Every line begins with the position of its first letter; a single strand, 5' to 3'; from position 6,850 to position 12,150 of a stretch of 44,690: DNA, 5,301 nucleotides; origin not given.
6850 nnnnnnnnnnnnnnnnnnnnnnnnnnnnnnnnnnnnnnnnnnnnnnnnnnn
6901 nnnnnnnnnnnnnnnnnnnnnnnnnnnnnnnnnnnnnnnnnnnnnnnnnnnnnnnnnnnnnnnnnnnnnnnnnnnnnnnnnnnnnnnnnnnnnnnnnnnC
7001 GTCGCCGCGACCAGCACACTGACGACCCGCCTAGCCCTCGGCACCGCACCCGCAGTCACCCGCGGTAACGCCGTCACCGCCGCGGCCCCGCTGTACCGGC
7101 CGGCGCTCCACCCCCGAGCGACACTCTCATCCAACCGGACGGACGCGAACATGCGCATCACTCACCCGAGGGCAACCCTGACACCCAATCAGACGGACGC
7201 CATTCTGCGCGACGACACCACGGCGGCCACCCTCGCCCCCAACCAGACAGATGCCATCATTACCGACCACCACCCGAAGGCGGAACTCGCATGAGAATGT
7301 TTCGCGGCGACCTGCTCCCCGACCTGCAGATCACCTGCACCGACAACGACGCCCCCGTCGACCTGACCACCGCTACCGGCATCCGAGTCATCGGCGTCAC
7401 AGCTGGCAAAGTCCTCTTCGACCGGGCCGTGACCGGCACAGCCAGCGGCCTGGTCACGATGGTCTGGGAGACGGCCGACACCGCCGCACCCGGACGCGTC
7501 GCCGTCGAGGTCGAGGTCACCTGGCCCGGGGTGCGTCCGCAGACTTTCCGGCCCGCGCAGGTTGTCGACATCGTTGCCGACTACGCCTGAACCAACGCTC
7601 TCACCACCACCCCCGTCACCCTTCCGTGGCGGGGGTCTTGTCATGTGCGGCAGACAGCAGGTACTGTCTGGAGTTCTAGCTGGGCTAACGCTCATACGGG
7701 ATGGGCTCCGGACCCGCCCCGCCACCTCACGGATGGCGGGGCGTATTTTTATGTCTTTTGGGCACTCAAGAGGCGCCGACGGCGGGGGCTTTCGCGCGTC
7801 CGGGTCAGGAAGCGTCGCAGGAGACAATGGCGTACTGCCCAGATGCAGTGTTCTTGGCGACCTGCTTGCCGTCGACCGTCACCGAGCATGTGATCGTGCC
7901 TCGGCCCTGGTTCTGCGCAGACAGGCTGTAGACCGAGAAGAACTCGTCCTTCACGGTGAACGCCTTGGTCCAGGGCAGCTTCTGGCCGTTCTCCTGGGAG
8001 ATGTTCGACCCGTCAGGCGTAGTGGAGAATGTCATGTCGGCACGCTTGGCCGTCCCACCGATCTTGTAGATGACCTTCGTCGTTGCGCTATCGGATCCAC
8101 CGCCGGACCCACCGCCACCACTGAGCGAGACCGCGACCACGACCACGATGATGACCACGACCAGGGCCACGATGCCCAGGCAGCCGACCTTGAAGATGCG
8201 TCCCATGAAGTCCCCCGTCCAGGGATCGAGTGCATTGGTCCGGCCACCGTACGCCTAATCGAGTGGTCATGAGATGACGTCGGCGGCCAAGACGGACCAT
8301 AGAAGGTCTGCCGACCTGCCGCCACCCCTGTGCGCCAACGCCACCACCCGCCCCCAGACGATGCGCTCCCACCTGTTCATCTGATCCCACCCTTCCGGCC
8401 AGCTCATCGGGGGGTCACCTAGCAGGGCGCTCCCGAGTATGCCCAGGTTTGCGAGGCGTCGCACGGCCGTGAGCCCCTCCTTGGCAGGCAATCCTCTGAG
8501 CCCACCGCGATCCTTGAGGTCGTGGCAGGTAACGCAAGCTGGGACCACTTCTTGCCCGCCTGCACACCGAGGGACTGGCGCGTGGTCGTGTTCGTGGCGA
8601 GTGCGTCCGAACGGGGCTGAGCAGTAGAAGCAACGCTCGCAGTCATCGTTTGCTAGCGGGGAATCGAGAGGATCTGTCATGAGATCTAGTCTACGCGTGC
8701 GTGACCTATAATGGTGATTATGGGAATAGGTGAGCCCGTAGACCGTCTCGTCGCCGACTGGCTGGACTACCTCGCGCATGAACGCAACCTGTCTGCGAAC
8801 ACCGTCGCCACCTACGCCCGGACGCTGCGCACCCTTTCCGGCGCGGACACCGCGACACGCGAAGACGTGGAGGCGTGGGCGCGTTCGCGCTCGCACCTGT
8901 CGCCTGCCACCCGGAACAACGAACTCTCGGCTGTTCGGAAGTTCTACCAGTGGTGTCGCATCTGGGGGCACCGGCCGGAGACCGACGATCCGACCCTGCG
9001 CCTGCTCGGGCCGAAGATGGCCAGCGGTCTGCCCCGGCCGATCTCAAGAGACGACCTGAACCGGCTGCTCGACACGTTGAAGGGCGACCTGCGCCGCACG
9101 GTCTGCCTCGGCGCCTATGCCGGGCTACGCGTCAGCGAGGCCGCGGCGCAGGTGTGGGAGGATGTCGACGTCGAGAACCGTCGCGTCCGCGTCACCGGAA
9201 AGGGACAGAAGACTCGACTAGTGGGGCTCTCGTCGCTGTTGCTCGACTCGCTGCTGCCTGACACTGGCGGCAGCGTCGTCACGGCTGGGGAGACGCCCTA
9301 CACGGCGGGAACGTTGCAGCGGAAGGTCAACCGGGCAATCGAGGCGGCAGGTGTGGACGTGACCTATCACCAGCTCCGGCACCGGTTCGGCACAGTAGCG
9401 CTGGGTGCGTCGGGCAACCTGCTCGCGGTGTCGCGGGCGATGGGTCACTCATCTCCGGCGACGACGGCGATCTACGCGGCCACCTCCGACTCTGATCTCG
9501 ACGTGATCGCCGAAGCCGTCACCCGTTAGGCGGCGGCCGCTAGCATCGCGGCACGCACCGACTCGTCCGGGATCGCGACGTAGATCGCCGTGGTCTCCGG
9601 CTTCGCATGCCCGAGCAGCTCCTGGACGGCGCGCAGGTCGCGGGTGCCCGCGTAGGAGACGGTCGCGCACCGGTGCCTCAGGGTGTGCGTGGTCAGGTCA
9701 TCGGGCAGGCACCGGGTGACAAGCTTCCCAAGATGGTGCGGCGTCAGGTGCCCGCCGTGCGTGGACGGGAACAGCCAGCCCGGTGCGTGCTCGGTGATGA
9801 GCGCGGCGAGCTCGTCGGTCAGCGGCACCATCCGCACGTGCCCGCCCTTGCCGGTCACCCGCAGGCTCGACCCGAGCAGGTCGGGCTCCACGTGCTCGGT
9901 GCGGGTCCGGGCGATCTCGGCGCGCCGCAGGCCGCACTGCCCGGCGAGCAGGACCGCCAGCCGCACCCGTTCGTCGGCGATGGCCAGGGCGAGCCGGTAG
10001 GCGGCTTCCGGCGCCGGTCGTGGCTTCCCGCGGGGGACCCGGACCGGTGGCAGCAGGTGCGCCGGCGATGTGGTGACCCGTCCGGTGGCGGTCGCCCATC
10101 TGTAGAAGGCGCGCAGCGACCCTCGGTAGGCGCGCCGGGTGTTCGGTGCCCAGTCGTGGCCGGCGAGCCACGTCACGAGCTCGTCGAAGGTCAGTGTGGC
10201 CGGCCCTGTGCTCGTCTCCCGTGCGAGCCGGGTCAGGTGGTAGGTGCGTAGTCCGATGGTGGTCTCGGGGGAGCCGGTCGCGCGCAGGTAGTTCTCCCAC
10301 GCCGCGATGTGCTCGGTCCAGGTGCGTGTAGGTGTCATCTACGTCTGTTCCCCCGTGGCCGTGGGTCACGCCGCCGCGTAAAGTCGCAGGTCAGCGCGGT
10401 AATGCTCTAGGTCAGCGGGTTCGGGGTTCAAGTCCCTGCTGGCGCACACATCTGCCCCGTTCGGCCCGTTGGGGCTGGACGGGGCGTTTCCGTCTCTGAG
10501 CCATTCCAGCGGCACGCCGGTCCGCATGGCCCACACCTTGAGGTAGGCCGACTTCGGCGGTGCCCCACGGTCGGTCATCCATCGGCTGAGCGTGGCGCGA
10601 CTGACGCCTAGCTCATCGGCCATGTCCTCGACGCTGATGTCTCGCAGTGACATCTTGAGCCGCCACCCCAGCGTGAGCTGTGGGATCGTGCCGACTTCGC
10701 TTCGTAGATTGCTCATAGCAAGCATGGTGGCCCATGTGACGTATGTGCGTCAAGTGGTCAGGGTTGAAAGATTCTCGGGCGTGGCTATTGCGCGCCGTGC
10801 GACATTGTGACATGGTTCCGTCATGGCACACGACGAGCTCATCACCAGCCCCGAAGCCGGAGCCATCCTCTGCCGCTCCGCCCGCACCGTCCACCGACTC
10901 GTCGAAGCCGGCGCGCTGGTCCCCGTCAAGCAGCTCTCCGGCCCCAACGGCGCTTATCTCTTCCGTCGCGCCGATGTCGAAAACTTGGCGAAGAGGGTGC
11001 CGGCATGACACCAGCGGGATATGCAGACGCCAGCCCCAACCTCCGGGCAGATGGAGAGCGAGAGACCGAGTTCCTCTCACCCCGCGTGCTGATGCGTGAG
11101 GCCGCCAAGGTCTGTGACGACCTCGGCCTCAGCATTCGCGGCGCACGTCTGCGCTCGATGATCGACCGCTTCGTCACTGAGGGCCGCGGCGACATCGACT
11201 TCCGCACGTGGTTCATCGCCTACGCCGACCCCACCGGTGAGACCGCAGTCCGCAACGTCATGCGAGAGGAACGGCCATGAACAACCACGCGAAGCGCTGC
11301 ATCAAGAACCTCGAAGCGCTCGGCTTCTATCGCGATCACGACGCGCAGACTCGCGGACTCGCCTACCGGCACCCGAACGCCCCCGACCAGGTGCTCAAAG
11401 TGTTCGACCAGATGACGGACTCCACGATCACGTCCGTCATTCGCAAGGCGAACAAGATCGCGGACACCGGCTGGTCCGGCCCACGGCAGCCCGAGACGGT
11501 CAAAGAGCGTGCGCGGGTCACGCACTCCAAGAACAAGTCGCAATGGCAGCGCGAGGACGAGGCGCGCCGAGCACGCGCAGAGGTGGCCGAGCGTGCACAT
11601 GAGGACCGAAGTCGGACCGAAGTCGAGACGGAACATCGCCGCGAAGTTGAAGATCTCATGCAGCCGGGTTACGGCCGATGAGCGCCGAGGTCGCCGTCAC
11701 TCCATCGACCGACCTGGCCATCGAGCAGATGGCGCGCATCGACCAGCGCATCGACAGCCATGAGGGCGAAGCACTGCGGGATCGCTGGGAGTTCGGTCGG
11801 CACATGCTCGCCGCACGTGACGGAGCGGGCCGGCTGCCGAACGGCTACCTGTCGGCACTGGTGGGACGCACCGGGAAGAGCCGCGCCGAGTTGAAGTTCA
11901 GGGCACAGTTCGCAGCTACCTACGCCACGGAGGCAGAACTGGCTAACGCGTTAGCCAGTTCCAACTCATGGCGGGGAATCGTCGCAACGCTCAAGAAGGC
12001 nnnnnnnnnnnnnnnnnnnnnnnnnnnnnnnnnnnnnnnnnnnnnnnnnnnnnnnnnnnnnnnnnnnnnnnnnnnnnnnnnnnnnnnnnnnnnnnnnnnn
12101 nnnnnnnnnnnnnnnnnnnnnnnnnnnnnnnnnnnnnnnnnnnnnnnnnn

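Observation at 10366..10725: tRNA 3'-end mimic (putative attP core) lies inside the repressor ORF, and both repressor and integrase end in Ala-Ala-Ala: integration-dependent immunity layout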

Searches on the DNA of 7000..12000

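Call 77: search_rna_families(source=window, start=7000, end=12000, threshold=evalue, max_evalue=1)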
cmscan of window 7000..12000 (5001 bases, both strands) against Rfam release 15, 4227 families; matches with E-value up to 1: 1.
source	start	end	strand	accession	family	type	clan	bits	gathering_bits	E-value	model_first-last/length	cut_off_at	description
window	10404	10445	+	RF01684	mascRNA-menRNA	Gene;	-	21.9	42.5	0.5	1-56/56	no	MALAT1-associated small cytoplasmic RNA/MEN beta RNA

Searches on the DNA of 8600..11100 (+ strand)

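Call 4: search_dna_similar(query=window:8600-11100:+, collection=phages, mode=near, max_rows=30)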
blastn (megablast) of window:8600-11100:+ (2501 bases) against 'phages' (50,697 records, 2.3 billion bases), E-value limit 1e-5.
No match.

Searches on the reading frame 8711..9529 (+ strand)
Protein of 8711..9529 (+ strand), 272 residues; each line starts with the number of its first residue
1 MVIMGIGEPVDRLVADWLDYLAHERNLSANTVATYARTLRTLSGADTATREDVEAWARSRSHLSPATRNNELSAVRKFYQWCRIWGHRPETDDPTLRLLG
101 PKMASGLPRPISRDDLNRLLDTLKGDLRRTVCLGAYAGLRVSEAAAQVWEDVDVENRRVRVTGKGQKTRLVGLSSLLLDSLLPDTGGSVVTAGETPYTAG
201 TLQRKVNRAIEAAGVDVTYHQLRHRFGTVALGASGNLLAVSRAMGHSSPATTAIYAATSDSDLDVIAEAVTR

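Call 5: search_protein_families(library=pfam, proteins=[window:8711-9529:+], max_evalue=0.01)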
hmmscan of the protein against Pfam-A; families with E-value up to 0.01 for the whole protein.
window:8711-9529:+ (272 aa): 3 families
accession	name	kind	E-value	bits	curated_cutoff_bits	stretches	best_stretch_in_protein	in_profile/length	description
PF00589.27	Phage_integrase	-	1.7e-19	70.7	27.1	1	112-260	4-170/172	Phage integrase family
PF02899.23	Phage_int_SAM_1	-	1.1e-11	45.2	22.3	1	15-81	2-78/83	Phage integrase, N-terminal SAM-like domain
PF13495.12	Phage_int_SAM_4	-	0.00065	20.5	27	0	14-41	46-73/85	Phage integrase, N-terminal SAM-like domain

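Call 48: search_protein_families(library=phrogs, proteins=[window:8711-9529:+], max_evalue=0.001)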
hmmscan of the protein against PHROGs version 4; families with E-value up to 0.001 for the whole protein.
window:8711-9529:+ (272 aa): 6 families
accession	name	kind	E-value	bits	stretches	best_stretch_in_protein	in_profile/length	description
phrog_1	-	integration and excision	1.2e-42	148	1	13-266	165-443/611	integrase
phrog_216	-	integration and excision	4.4e-28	99.3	1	76-269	23-235/301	integrase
phrog_7269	-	integration and excision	2.2e-06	28.5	1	204-264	15-75/89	integrase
phrog_34557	-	integration and excision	5.5e-05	24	1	201-261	109-169/183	integrase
phrog_7685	-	integration and excision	0.00011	22.9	1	189-261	154-226/240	integrase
phrog_5127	-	integration and excision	0.00046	20.8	1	11-146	120-233/355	integrase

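Call 49: search_dna_similar(query=window:8711-9529:+, collection=phages, mode=protein, max_rows=25)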
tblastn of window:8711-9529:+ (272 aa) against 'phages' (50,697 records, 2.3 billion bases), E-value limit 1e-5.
Records with a match: 309; places in all: 309; records where one place covers at least 80% of the query: 206.
Best place of each record, by identity: <60% 309.
By first word of the organism name: Mycobacterium 187; Gordonia 80; Arthrobacter 14; Bacteriophage 4; Salmonella 4; Listeria 4; Thermus 3; Brevibacillus 3; Acinetobacter 2; Rhodococcus 2; and 5 more.
By host as written in the record: Mycobacterium smegmatis mc2 155 126; Gordonia terrae 3612 66; Mycobacterium smegmatis mc#155 14; - 10; Arthrobacter globiformis B-2979 6; Mycobacterium smegmatis mc2155 5; Mycolicobacterium smegmatis mc2 155 5; Gordonia terrae CAG3 4; and 47 more.
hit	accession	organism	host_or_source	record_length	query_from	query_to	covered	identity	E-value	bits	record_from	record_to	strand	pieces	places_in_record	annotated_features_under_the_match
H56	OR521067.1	Gordonia phage Rahul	Gordonia rubripertincta Grub38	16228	6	255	92%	32.7%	8e-9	62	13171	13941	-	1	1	19: tyrosine integrase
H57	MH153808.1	Gordonia phage Petra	Gordonia westfalica NRRL B-24152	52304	8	272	97%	30.3%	1e-10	67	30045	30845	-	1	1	37: tyrosine integrase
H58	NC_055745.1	Gordonia phage Petra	Gordonia westfalica NRRL B-24152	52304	8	272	97%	30.3%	1e-10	67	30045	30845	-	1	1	37: tyrosine-type recombinase/integrase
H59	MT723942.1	Gordonia phage Archis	Gordonia terrae 3612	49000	8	272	97%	29.6%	1e-9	64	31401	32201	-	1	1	43: tyrosine integrase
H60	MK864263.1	Gordonia phage Melba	Gordonia terrae 3612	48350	8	272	97%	29.2%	1e-9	64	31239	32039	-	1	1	39: tyrosine integrase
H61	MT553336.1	Gordonia phage BlingBling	Gordonia terrae 3612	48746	8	272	97%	29.2%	1e-9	64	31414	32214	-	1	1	37: tyrosine integrase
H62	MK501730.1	Gordonia phage Barco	Gordonia terrae 3612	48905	8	272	97%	29.2%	1e-9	64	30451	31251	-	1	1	38: tyrosine integrase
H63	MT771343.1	Gordonia phage Clown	Gordonia terrae 3612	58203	1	261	96%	29.4%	6e-15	80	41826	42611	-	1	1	56: tyrosine integrase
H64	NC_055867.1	Gordonia phage Clown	Gordonia terrae 3612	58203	1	261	96%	29.4%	6e-15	80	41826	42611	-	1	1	56: tyrosine integrase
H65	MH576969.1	Gordonia phage Zarbodnamra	Gordonia terrae 3612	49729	8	272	97%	28.8%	5e-9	62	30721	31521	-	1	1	39: tyrosine integrase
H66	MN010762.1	Gordonia phage MintFen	Gordonia terrae CAG3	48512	8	272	97%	28.8%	6e-9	62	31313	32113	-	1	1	40: tyrosine integrase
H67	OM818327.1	Gordonia phage Santhid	Gordonia terrae 3612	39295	12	260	92%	30.6%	5e-10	66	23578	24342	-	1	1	30: tyrosine integrase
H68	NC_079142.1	Gordonia phage Santhid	Gordonia terrae 3612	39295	12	260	92%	30.6%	5e-10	66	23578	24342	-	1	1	30: tyrosine integrase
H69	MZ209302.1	Gordonia phage Jojo24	Gordonia terrae 3612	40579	12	260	92%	30.6%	7e-10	65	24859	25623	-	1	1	30: tyrosine integrase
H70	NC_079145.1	Gordonia phage Jojo24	Gordonia terrae 3612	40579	12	260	92%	30.6%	7e-10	65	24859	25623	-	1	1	30: tyrosine integrase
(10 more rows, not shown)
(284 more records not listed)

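Call 67: search_protein_families(library=ncbifam, proteins=[window:8711-9529:+], max_evalue=0.00001)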
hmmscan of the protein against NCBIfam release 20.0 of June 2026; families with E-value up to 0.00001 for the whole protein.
window:8711-9529:+ (272 aa): 9 families
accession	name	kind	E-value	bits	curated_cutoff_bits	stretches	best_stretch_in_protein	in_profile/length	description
TIGR02224.1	recomb_XerC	equivalog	2.3e-33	115.9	335.15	1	16-263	2-282/295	tyrosine recombinase XerC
NF001399.0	PRK00283.1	subfamily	3.9e-33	115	279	1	12-175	7-184/300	tyrosine recombinase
TIGR02225.1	recomb_XerD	equivalog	2.4e-31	109.1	329.6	1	16-179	2-178/290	site-specific tyrosine recombinase XerD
NF040815.2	recomb_XerA_Arch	equivalog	2.6e-29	102.6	220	1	18-263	4-259/263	site-specific tyrosine recombinase/integron integrase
TIGR02249.1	integrase_gron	subfamily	1.3e-17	64.1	265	2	47-181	40-173/315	integron integrase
NF003462.0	PRK05084.1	equivalog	1.6e-12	46.8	267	1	199-262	285-348/360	tyrosine recombinase XerS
NF011946.0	PRK15417.1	equivalog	2.7e-12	46.5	435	0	200-257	255-314/337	integron integrase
NF002331.0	PRK01287.1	subfamily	3e-08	33.1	371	1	61-264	93-318/365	site-specific tyrosine recombinase XerC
NF002685.0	PRK02436.1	equivalog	3.9e-06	26.9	178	0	23-252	10-240/245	site-specific tyrosine recombinase XerD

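Call 68: find_related_loci(query=window:8711-9529:+, collection=viral_contigs, flank=4000)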
Query window:8711-9529:+ (272 aa) in viral_contigs; peptide patterns used: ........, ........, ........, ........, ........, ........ (x = any residue, [..] = any of these).
31 stretches matched a pattern; 1 encode a relative of the query (tblastn E <= 1e-3); 1 distinct loci.
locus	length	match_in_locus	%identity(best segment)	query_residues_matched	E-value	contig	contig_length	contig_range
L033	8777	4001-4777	70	6-268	2e-108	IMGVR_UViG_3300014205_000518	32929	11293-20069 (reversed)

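Call 80: find_related_loci(query=A2, collection=metagenome_contigs, flank=3500)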
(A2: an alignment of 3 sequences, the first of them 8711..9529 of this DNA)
Query A2 (272 aa) in metagenome_contigs; peptide patterns used: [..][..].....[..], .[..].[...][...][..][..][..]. (x = any residue, [..] = any of these).
600 stretches matched a pattern (row limit reached: there are more); 80 encode a relative of the query (tblastn E <= 1e-3); 80 distinct loci.
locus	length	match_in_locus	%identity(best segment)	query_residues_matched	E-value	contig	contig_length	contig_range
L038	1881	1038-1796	73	17-272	5e-118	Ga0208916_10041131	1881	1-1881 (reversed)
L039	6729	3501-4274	71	13-272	3e-110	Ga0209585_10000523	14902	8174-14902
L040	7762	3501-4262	73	16-272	3e-110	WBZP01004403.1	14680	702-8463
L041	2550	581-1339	73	17-272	3e-114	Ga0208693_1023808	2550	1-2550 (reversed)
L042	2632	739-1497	73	17-272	3e-114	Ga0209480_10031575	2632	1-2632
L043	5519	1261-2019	72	17-272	2e-108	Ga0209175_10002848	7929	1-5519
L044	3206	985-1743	72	17-272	5e-111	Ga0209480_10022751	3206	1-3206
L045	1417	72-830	72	17-272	4e-117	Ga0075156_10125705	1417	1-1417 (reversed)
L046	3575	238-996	73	20-272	4e-110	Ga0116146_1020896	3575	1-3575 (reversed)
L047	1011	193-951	72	17-272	3e-118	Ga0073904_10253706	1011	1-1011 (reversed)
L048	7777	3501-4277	70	6-268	6e-107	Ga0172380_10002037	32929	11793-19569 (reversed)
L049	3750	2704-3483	66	11-272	2e-106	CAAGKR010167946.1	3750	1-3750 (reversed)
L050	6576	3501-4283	63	11-272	4e-103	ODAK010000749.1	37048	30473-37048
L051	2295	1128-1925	64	7-272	6e-102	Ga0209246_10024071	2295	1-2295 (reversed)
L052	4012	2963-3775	63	2-272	2e-98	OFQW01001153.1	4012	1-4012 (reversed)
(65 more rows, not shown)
